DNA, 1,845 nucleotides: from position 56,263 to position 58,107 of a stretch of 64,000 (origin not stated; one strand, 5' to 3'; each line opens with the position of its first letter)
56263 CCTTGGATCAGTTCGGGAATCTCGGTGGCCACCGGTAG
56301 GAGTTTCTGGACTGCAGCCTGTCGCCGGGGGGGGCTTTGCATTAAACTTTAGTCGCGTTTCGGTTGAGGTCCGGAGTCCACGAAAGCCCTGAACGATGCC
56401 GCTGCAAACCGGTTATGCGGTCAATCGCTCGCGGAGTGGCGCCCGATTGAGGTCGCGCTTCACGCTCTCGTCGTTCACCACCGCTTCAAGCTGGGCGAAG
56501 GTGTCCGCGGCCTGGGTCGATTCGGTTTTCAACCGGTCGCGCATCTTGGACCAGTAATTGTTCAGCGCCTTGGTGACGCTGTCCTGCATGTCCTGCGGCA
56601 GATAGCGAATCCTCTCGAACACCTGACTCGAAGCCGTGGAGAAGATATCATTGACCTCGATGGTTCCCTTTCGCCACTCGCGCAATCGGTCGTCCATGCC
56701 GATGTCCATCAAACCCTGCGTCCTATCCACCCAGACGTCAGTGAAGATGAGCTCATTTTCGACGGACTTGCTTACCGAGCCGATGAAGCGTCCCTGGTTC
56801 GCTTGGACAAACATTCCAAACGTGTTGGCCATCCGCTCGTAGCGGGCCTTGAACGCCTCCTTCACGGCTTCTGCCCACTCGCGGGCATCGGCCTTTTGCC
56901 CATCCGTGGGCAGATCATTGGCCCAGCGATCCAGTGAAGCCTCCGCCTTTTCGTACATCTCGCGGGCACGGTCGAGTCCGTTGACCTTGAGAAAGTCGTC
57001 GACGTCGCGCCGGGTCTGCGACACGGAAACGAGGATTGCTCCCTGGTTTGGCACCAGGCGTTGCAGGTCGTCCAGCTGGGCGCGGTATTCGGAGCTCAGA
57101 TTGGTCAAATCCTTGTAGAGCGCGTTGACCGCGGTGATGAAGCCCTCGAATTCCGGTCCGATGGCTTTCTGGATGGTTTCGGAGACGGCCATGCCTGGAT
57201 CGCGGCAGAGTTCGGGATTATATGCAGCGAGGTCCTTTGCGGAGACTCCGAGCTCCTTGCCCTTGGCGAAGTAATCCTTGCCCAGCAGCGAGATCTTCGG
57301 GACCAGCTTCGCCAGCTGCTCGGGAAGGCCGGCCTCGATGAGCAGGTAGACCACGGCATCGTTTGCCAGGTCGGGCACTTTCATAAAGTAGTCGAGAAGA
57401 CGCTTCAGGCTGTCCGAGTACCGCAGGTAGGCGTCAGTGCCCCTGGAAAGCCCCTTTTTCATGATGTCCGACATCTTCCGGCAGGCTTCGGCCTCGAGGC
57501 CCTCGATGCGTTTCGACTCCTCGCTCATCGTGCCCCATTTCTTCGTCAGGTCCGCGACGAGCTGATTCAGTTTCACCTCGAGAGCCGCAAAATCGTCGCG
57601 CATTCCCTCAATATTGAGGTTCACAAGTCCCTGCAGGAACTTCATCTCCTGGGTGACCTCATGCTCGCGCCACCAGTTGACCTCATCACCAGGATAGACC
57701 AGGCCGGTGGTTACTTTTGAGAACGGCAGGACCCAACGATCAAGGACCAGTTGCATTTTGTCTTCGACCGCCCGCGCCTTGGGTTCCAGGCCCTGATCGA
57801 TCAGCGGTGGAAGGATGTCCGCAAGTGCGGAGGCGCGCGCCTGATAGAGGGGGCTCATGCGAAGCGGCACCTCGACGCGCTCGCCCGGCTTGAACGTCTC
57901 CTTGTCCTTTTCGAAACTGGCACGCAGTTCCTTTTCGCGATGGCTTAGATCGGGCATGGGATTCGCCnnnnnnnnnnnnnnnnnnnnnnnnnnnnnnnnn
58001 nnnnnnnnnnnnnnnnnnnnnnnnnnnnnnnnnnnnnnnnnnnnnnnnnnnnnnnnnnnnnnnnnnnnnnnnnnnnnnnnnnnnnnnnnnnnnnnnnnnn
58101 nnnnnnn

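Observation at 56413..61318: Three-gene module of unknown function (HEAT-like, PDZ-containing, all-alpha proteins) as the cargo between the 260-bp repeats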

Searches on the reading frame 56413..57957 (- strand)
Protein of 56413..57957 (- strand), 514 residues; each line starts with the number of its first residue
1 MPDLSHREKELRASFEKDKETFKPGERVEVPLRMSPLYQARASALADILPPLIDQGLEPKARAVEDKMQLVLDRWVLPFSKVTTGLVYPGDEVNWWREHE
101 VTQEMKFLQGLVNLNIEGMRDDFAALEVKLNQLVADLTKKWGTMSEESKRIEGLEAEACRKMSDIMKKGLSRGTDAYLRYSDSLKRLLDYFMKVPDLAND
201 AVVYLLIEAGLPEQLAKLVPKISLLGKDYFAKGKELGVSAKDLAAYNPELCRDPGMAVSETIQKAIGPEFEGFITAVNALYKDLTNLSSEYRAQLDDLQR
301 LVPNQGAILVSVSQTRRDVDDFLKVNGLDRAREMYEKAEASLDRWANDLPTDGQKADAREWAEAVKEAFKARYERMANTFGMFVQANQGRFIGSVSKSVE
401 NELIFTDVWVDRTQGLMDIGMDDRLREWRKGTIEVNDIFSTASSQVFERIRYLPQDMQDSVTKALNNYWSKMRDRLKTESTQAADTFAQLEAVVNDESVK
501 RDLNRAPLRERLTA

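Call 5: search_protein_families(library=pfam, proteins=[window:56413-57957:-], max_evalue=1)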
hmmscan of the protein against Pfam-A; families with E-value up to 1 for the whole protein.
window:56413-57957:- (514 aa): 7 families
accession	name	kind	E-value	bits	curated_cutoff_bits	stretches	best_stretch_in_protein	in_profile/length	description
PF04513.17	Baculo_PEP_C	-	0.073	13.6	38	0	266-300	36-117/140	Baculovirus polyhedron envelope protein, PEP, C terminus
PF21774.3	NagJ_C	-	0.12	13.5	28.3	0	267-309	27-70/114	Hyaluronidase post-catalytic domain-like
PF24492.1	HEAT_ECM29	-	0.15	12.6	27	1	451-501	100-150/160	Proteasome adapter and scaffold protein ECM29, HEAT-repeat domain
PF09888.14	DUF2115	-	0.22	12.4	25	0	433-504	16-83/162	Uncharacterized protein conserved in archaea (DUF2115)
PF14023.12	Bestrophin-like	-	0.44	10.5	32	0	269-378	62-161/232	Bestrophin-like domain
PF11740.13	KfrA_N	-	0.76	10.9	26.1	0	438-495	43-100/113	Plasmid replication region DNA-binding N-term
PF01442.23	Apolipoprotein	-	0.85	9.7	90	0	436-495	116-175/190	Apolipoprotein A1/A4/E domain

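Call 6: search_protein_families(library=padloc, proteins=[window:56413-57957:-], max_evalue=1)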
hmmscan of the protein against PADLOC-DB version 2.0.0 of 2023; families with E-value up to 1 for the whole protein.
window:56413-57957:- (514 aa): 2 families
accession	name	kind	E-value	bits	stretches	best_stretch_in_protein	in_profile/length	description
PDLC04920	PDC-S13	-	0.00083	16.7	1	464-497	42-75/286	-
PDLC02354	AbiZ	-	0.041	11.3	1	395-492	152-245/398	AbiZ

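Call 7: search_protein_families(library=ncbifam, proteins=[window:56413-57957:-], max_evalue=1)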
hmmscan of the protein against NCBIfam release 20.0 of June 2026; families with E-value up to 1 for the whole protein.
window:56413-57957:- (514 aa): 2 families
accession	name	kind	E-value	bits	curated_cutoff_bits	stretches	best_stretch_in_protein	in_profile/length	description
TIGR03115.2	cas7_csf2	equivalog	0.057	12.6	130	1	300-361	158-217/346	type IV CRISPR-associated protein Csf2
NF047652.1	NGO1151_fam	equivalog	0.094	13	50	1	450-489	32-71/81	NGO1151 family protein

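Call 17: find_homologous_proteins(query=window:56413-57957:-)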
Query window:56413-57957:- (514 aa): 21 proteins with E <= 0.001 among 8000 candidates.
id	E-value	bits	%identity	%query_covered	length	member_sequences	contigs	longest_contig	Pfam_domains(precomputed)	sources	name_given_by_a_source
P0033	0.0e+0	1141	100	100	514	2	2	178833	-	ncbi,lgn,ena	ncbi:MAG: hypothetical protein U1G08_15100 [Verrucomicrobiota bacterium]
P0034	2.5e-281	952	80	100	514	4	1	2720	-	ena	-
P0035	7.1e-272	920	78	100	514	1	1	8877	-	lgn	-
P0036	6.1e-205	700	61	100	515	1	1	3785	-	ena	-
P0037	1.2e-190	653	60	93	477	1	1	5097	-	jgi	jgi:hypothetical protein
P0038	2.5e-190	652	58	99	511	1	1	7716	-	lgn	-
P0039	8.3e-189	646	58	100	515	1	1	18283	-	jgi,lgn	jgi:hypothetical protein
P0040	3.5e-186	638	57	99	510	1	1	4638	-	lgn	-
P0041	1.7e-181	622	55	100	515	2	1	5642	-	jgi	-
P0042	5.1e-180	618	56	100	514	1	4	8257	-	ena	-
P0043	8.3e-177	607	54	100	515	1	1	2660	-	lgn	-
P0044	1.9e-176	606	55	100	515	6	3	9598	-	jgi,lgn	jgi:hypothetical protein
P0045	2.6e-176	605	54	100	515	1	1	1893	-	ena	-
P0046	2.3e-152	526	52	94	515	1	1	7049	-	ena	-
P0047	2.7e-152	526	50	100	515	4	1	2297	-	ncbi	-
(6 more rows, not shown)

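Call 40: predict_structure(alignment_id=A2)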
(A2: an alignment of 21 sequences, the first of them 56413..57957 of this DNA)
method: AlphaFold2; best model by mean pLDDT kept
length: 514 residues; sequences in the alignment: 21
mean_pLDDT: 67.8   pTM: 0.46
mean pLDDT of the five models: 67.8, 67.8, 63.2, 62.5, 60.4
residues with pLDDT >= 90: 77; 70-90: 164; 50-70: 181; < 50: 92
segments of 3 or more residues with pLDDT < 50: 223-225, 298-317, 388-425, 427-435, 498-501, 508-514
pLDDT, mean of each block of 10 residues (from residue 1): 83 91 88 91 90 84 84 91 84 92 91 87 86 71 55 52 52 63 75 69 71 69 55 70 59 58 59 71 69 51 34 45 63 86 92 92 91 82 58 35 29 30 48 50 61 64 70 66 63 51 48 43
secondary structure, 60 per line:
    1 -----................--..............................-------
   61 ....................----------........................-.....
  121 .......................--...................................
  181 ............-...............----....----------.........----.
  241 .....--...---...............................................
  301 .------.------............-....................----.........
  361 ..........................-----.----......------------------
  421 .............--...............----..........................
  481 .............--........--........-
elements in order: H6-21 H24-53 H61-80 H91-114 H116-143 H146-192 H194-208 H213-216 H227-235 H240-245 H254-301 H315-326 H328-347 H352-386 H397-402 H421-433 H436-450 H455-493 H496-503 H506-513

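Call 46: fold_search(model_id=the predicted structure, library=pdb)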
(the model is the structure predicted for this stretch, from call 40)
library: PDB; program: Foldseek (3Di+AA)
matches with E <= 10: 199; with E <= 0.001: 0
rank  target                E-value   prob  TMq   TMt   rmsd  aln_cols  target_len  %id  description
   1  9c4k_B                3.3e-01  0.15  0.11  0.05  32.4       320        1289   16  Yersinia entomophaga holotoxin complex in prepore conformation (released 2025-12-31)
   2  5i6r                  3.6e-01  0.10  0.09  0.11  56.2       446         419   12  Crystal Structure of srGAP2 F-BARx WT Form-1 (released 2017-08-30)
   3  5i6j                  4.3e-01  0.11  0.10  0.12  53.8       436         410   10  Crystal Structure of SRGAP2 F-BARx (released 2017-03-08)
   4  9a69_B                5.2e-01  0.11  0.09  0.08  37.9       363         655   10  Integrative model of MCPB-MCPC by crosslinking MS and deep learning (released 2024-09-18)
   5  3o1i_B                6.2e-01  0.33  0.17  0.30  26.6       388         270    7  Crystal Structure of the TorS sensor domain - TorT complex in the absence of ligand (released 2011-12-21)
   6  8cq0_A                6.8e-01  0.12  0.11  0.04  43.3       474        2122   13  Photorhabdus luminescens TcdA1 prepore-to-pore intermediate, K567W K2008W mutant (released 2024-03-13)
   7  7ek2                  7.1e-01  0.05  0.08  0.11  31.8       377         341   13  Cryo-EM structure of VCCN1 in lipid nanodisc (released 2022-04-06)
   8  9a65_B                7.8e-01  0.08  0.09  0.08  37.7       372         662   11  Integrative model of YVAQ-MCPB by crosslinking MS and deep learning (released 2024-09-18)
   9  7shn_B                8.2e-01  0.08  0.10  0.09  32.8       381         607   11  Cryo-EM structure of oleoyl-CoA-bound human peroxisomal fatty acid transporter ABCD1 (released 2021-11-03)
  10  8gym_B                8.5e-01  0.10  0.09  0.11  40.0       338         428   12  Cryo-EM structure of Tetrahymena thermophila respiratory mega-complex MC IV2+(I+III2+II)2 (released 2023-06-14)
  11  6par_A                9.4e-01  0.08  0.14  0.12  33.7       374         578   11  Structure of a bacterial Atm1-family ABC exporter with MgAMPPNP bound (released 2020-06-24)
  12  8th8_C                9.4e-01  0.08  0.09  0.09  40.3       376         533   16  Linker domain of Nexin-dynein regulatory complex from Tetrahymena thermophila (released 2023-09-20)
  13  8glv_Fm               1.2e+00  0.10  0.13  0.03  38.6       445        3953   15  96-nm repeat unit of doublet microtubules from Chlamydomonas reinhardtii flagella (released 2023-05-31)
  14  3b5y_A                1.2e+00  0.06  0.10  0.09  30.5       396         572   11  Crystal Structure of MsbA from Salmonella typhimurium with AMPPNP (released 2007-12-04)
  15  7cbc_A                1.2e+00  0.05  0.09  0.14  35.4       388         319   17  Crystal structure of a de novo designed switch protein caging a hemagglutinin binder (released 2020-12-23)
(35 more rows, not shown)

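Call 51: search_solved_structures(query=A2, max_evalue=1)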
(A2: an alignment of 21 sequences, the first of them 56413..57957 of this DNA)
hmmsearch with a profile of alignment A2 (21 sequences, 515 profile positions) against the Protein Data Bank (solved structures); distinct sequences matched with E-value up to 1: 3.
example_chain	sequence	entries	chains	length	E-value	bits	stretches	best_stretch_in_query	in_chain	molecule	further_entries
7z4b_EA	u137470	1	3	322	0.27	13.1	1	439-500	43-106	Putative tail tip fiber protein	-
5kni_A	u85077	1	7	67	0.41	12.4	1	319-349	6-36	Tankyrase-1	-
1suj_A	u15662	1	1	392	0.8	11.5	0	432-491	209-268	cone arrestin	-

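Call 53: search_protein_families(library=pfam, alignment_id=A2, max_evalue=0.1)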
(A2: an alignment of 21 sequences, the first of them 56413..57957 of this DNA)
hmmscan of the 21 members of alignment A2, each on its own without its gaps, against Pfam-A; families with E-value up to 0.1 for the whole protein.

A. member 1, window:56413-57957:- (514 aa): 1 family
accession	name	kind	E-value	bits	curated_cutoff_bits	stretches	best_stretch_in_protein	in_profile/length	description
PF04513.17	Baculo_PEP_C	-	0.073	13.6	38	0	266-300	36-117/140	Baculovirus polyhedron envelope protein, PEP, C terminus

B. families by the number of members that match (of 21 scanned): 17 families
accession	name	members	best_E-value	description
PF11304.13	DUF3106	4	9.7e-05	Protein of unknown function (DUF3106)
PF03938.19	OmpH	4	0.051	Outer membrane protein (OmpH-like)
PF18286.6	T3SS_ExsE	2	0.022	Type III secretion system ExsE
PF04513.17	Baculo_PEP_C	2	0.023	Baculovirus polyhedron envelope protein, PEP, C terminus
PF20428.3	Sey1_3HB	1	0.011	Sey1 three-helix bundle domain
PF21856.2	EspB_PPE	1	0.012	ESX-1 secretion-associated protein EspB, PPE domain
PF13675.11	PilJ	1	0.023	Type IV pili methyl-accepting chemotaxis transducer N-term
PF02203.21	TarH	1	0.024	Tar ligand binding domain homologue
PF10441.14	Urb2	1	0.033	Urb2/Npa2 family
PF25588.1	DUF7934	1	0.034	Family of unknown function (DUF7934)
PF09728.14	Taxilin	1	0.038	Myosin-like coiled-coil protein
PF06041.17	DUF924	1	0.044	Bacterial protein of unknown function (DUF924)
PF18241.6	AvrM-A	1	0.052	Flax-rust effector AvrM-A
PF01442.23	Apolipoprotein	1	0.057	Apolipoprotein A1/A4/E domain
PF25034.1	Spectrin_SYNE1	1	0.066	Nesprin-1, spectrin repeats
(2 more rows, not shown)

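Call 64: search_protein_families(library=padloc, alignment_id=A2, max_evalue=0.1)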
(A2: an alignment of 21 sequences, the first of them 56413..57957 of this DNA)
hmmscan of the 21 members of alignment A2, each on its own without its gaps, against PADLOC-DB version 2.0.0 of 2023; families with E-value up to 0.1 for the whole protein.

A. member 1, window:56413-57957:- (514 aa): 2 families
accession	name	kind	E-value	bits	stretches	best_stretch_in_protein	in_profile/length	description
PDLC04920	PDC-S13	-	0.00083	16.7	1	464-497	42-75/286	-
PDLC02354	AbiZ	-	0.041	11.3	0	395-492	152-245/398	AbiZ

B. families by the number of members that match (of 21 scanned): 4 families
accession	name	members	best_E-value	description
PDLC04920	PDC-S13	1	0.00083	-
PDLC04753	PDC-M64B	1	0.031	-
PDLC02354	AbiZ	1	0.041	AbiZ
PDLC03841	LeoBC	1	0.075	-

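Call 73: search_dna_similar(query=window:56413-57957:-, collection=plasmids, mode=protein, max_evalue=0.001)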
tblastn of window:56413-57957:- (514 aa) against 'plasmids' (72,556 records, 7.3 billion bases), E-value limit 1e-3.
No match.

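Call 75: search_dna_similar(query=window:56413-57957:-, collection=phages, mode=protein, max_evalue=0.001)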
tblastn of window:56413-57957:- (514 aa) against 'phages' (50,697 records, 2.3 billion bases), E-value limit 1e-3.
No match.

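Call 99: search_protein_families(library=phrogs, proteins=[window:56413-57957:-], max_evalue=0.01)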
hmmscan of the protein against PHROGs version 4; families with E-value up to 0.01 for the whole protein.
window:56413-57957:- (514 aa): 0 families
